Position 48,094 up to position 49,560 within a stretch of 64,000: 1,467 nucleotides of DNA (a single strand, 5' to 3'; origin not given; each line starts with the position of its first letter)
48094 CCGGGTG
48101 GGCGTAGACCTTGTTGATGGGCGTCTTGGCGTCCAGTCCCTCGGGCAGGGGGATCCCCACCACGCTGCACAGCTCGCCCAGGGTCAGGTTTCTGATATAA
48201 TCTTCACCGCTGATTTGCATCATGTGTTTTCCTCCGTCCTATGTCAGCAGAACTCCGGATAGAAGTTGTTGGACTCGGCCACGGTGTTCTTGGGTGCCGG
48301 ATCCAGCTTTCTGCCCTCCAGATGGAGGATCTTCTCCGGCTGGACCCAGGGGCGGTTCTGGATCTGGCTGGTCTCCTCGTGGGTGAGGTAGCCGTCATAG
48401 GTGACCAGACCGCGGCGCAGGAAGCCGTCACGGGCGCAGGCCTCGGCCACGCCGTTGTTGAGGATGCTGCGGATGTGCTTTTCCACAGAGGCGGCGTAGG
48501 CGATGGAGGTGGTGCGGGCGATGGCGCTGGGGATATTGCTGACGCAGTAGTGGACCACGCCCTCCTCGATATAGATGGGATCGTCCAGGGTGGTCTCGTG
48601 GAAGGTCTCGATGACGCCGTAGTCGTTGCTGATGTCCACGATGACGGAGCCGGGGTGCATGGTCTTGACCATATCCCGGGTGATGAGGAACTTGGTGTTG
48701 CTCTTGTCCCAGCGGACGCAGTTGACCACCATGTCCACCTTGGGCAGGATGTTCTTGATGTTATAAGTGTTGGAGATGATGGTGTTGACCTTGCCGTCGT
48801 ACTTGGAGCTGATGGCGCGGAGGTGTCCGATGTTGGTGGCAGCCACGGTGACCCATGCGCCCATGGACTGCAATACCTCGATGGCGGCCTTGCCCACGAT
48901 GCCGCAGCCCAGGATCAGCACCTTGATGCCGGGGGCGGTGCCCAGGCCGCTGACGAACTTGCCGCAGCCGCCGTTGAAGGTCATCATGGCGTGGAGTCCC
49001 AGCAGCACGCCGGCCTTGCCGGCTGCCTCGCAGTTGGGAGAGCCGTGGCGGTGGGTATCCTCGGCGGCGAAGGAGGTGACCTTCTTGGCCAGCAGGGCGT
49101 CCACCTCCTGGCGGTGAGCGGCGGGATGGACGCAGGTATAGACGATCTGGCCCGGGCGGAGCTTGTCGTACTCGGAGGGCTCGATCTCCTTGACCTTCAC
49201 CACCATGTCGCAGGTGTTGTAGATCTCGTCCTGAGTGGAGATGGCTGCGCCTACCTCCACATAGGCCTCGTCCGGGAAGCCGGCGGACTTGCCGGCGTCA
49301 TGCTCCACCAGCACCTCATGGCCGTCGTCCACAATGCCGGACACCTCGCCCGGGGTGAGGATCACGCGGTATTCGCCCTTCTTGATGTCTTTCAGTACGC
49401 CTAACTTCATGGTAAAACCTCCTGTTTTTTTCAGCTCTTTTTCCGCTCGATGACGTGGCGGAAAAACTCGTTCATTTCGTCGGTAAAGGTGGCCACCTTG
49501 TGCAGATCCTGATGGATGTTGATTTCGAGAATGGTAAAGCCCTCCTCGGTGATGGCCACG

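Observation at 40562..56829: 13-gene wall-polymer operon in which ATP-grasp and Mur-type amide ligases take the place of glycosyltransferases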

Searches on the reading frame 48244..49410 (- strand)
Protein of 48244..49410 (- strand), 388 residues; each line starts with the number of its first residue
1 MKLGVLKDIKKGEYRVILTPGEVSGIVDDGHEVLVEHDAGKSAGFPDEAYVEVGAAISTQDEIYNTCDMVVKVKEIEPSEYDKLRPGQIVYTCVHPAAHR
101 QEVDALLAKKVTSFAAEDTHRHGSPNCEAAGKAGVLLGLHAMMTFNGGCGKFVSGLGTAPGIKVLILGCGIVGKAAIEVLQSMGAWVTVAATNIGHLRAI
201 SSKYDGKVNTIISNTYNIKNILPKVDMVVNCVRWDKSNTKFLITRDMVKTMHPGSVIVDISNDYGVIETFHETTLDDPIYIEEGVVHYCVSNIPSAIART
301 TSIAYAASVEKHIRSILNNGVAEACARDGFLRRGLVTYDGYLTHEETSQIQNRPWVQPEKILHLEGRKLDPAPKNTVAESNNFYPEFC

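Call 4: search_protein_families(library=pfam, proteins=[window:48244-49410:-], max_evalue=0.01)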
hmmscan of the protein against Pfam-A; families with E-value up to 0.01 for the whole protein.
window:48244-49410:- (388 aa): 9 families
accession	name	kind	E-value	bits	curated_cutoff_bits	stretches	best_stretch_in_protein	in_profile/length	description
PF01262.27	AlaDh_PNT_C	-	8.4e-50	169.6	23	1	135-345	2-214/214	Alanine dehydrogenase/PNT, C-terminal domain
PF05222.21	AlaDh_PNT_N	-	5.2e-35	121.1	30.4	1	4-121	1-119/136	Alanine dehydrogenase/PNT, N-terminal domain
PF02826.25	2-Hacid_dh_C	-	4.2e-07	30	25.1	1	161-261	36-127/178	D-isomer specific 2-hydroxyacid dehydrogenase, NAD binding domain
PF01488.26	Shikimate_DH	-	9.4e-07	29.4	24.3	1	161-262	12-113/138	Shikimate / quinate 5-dehydrogenase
PF03435.24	Sacchrp_dh_NADP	-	0.00014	22.6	25.1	1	164-232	1-76/129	Saccharopine dehydrogenase NADP binding domain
PF03807.23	F420_oxidored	-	0.00022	22.2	21.6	1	163-262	1-93/94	NADP oxidoreductase coenzyme F420-dependent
PF00670.27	AdoHcyase_NAD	-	0.0011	19.6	27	1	161-261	23-110/162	S-adenosyl-L-homocysteine hydrolase, NAD binding domain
PF03446.21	NAD_binding_2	-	0.0014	19.1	21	1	165-262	3-94/161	NAD binding domain of 6-phosphogluconate dehydrogenase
PF13241.12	NAD_binding_7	-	0.0025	18.8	22.1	1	161-240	7-77/104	Putative NAD(P)-binding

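Call 12: search_protein_families(library=ncbifam, proteins=[window:48244-49410:-], max_evalue=0.01)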
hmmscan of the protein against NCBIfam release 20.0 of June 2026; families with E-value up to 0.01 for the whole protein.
window:48244-49410:- (388 aa): 12 families
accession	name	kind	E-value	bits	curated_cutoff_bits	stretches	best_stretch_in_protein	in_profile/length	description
TIGR00518.1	alaDH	equivalog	2.1e-82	277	391.85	1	1-362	1-369/370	alanine dehydrogenase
NF006942.0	PRK09424.1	equivalog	1.4e-39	136.2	383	2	1-190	1-194/510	Re/Si-specific NAD(P)(+) transhydrogenase subunit alpha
TIGR00561.1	pntA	equivalog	7.9e-32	110.6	444.4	2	2-189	1-192/511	Re/Si-specific NAD(P)(+) transhydrogenase subunit alpha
NF006162.0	PRK08306.1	equivalog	2.7e-07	30.2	261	1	162-265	155-247/297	dipicolinate synthase subunit DpsA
TIGR02853.1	spore_dpaA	equivalog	2.2e-06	27.1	319.65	1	161-265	151-244/287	dipicolinic acid synthetase subunit A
NF041097.1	keto_inos_dh_IolM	equivalog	0.00053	18.7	450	1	150-203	196-249/389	scyllo-inosose 3-dehydrogenase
NF007032.0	PRK09496.1-4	equivalog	0.002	17.2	309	1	162-238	1-79/457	Trk system potassium transporter TrkA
NF004009.0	PRK05476.3-2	equivalog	0.0045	15.8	485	1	160-261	270-361/487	adenosylhomocysteinase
NF007030.0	PRK09496.1-1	equivalog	0.005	15.5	371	0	162-235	1-76/458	Trk system potassium transporter TrkA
NF001319.0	PRK00258.3-3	equivalog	0.006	15.6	252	1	144-232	105-192/279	shikimate dehydrogenase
TIGR00936.1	ahcY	equivalog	0.0077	15.1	497.6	0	161-222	205-264/416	adenosylhomocysteinase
NF000744.0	PRK00045.1-3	equivalog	0.0082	15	429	0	157-261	181-287/447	glutamyl-tRNA reductase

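Call 29: search_solved_structures(query=window:48244-49410:-, max_evalue=0.00001)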
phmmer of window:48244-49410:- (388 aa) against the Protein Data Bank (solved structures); distinct sequences matched with E-value up to 0.00001: 25.
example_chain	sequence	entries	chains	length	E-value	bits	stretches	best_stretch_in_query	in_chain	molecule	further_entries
8hye_A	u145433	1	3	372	1e-62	215.8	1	1-361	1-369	Alanine dehydrogenase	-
9unz_A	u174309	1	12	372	1.2e-62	215.5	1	1-361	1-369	Alanine dehydrogenase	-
8hyh_A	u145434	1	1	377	2.8e-61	211.1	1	2-349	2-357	Alanine dehydrogenase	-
2eez_A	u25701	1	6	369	5.6e-60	206.8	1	1-362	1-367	Alanine dehydrogenase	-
2vhw_A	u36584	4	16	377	6.6e-57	196.7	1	1-362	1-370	ALANINE DEHYDROGENASE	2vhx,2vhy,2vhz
2voe_A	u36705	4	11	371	9.5e-57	196.2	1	1-362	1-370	ALANINE DEHYDROGENASE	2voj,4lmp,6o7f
2vhv_A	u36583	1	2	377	9.7e-57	196.1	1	1-362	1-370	ALANINE DEHYDROGENASE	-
1pjb_A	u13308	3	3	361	3e-50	174.7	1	1-349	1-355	L-ALANINE DEHYDROGENASE | PROTEIN (L-ALANINE DEHYDROGENASE)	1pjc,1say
9vae_A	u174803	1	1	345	1e-35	126.9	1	3-324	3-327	alanine dehydrogenase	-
9wns_A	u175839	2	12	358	1.2e-35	126.7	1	3-324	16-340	alanine dehydrogenase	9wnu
9hjx_C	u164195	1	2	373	3e-23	85.9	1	4-348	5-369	proton-translocating NAD(P)(+) transhydrogenase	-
4izh_A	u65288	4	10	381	3.1e-23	85.9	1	4-348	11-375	NAD/NADP transhydrogenase alpha subunit 1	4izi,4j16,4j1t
4o9u_E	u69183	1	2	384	3.2e-23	85.8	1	4-348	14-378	NAD/NADP transhydrogenase alpha subunit 1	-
6qti_A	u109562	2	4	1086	4.5e-22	82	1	3-193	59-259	Nicotinamide nucleotide transhydrogenase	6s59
6que_A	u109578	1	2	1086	4.5e-22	82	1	3-193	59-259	Nicotinamide nucleotide transhydrogenase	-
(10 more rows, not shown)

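Call 74: search_solved_structures(query=window:48244-49410:-, max_evalue=1e-50, show_alignments=5)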
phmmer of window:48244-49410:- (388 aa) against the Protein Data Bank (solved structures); distinct sequences matched with E-value up to 1e-50: 7.
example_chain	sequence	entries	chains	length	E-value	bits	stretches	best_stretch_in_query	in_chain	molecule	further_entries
8hye_A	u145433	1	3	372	1e-62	215.8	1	1-361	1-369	Alanine dehydrogenase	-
9unz_A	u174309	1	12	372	1.2e-62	215.5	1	1-361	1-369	Alanine dehydrogenase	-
8hyh_A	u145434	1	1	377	2.8e-61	211.1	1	2-349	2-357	Alanine dehydrogenase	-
2eez_A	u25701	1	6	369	5.6e-60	206.8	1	1-362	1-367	Alanine dehydrogenase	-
2vhw_A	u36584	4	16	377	6.6e-57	196.7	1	1-362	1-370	ALANINE DEHYDROGENASE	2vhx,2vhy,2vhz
2voe_A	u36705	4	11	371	9.5e-57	196.2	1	1-362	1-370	ALANINE DEHYDROGENASE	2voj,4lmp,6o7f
2vhv_A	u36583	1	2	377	9.7e-57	196.1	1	1-362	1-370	ALANINE DEHYDROGENASE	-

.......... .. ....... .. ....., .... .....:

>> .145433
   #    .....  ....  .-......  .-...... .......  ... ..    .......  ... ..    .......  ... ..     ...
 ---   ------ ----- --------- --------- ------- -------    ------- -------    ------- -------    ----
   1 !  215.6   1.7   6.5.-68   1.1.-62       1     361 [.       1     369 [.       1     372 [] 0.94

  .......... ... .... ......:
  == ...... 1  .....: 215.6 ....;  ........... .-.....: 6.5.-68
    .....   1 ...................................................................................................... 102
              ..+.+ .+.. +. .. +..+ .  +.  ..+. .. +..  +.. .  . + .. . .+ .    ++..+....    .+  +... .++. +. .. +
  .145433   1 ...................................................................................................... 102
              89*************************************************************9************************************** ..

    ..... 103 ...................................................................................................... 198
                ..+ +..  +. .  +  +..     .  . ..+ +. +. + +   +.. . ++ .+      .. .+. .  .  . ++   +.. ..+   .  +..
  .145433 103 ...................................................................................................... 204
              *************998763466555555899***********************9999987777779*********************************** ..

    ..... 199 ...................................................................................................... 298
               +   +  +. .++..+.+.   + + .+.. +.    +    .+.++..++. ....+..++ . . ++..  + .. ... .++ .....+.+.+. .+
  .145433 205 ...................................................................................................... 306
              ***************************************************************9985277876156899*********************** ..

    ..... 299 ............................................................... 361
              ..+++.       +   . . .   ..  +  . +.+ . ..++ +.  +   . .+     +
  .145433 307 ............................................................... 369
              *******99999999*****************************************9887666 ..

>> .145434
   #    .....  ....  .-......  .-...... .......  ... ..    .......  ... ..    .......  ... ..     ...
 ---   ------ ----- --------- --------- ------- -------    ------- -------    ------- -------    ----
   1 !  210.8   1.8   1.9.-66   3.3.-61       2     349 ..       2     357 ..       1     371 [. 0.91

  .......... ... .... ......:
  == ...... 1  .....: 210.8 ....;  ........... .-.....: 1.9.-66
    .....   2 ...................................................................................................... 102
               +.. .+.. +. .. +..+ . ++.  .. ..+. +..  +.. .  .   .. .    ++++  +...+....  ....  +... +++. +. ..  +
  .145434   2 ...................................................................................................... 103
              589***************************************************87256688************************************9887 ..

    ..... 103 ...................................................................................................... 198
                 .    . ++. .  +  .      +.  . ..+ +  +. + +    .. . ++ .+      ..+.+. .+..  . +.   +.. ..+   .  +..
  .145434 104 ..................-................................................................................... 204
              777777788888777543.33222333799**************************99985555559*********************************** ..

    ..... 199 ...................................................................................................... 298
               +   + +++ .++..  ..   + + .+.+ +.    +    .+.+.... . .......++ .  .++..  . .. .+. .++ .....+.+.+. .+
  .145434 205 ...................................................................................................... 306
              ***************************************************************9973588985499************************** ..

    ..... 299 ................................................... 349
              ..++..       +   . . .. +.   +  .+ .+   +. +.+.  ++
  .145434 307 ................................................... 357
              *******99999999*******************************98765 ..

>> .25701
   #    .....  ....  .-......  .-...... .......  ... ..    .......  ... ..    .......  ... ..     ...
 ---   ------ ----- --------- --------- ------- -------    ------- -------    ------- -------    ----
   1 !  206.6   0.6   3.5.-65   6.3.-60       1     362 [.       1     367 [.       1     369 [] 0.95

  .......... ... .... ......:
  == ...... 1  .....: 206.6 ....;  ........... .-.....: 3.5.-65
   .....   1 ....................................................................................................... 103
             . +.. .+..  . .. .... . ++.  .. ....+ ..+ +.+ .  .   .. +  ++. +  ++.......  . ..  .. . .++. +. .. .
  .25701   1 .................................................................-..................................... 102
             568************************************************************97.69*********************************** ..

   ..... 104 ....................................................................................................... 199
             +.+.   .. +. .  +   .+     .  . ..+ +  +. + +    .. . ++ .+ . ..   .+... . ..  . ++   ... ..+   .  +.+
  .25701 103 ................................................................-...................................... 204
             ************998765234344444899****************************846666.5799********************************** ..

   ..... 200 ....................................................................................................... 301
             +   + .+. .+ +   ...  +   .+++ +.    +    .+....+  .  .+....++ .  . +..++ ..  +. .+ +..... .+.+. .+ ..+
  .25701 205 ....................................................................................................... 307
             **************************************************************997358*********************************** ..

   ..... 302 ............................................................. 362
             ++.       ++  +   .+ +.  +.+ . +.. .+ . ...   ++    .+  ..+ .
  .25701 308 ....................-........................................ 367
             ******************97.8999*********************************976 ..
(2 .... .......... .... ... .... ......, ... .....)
